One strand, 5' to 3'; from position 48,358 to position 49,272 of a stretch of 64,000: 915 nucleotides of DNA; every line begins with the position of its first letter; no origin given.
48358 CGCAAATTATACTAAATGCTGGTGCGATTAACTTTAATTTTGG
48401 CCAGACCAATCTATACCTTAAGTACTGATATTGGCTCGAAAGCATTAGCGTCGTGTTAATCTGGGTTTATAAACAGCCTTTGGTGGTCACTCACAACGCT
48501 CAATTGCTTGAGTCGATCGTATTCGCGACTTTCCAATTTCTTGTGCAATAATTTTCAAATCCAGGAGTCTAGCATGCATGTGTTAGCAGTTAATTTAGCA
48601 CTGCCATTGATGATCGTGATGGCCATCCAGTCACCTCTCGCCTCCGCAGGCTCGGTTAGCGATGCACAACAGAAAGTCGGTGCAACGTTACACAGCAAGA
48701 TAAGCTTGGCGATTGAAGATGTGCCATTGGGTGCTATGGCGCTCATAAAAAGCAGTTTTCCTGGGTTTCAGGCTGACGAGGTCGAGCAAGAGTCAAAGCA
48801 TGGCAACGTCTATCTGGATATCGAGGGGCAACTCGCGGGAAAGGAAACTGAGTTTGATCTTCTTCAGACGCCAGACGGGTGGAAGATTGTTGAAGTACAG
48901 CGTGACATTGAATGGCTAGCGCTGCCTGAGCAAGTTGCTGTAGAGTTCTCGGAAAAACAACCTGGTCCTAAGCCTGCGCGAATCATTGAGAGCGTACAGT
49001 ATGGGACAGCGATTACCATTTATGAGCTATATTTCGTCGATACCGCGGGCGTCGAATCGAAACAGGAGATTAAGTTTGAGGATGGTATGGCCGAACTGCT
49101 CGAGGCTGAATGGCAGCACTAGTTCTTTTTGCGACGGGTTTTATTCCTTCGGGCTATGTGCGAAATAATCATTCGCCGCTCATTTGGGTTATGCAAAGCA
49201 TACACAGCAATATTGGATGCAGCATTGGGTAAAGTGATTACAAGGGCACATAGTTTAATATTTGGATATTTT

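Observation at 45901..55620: Six copies of an unannotated ~253-aa module spread over three adjacent secreted proteins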

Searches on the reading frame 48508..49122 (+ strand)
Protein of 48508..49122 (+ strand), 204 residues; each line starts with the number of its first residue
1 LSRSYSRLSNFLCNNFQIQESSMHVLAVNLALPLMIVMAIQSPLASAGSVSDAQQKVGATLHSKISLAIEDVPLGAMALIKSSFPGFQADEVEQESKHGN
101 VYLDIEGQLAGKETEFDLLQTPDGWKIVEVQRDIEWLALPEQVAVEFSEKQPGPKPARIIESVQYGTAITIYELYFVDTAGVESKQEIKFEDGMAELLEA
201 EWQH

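Call 16: search_protein_families(library=pfam, proteins=[window:48508-49122:+], max_evalue=0.001)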
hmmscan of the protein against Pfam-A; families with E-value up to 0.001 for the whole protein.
window:48508-49122:+ (204 aa): 0 families

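Call 18: search_protein_families(library=ncbifam, proteins=[window:48508-49122:+], max_evalue=10)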
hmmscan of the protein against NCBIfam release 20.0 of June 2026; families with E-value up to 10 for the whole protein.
window:48508-49122:+ (204 aa): 0 families
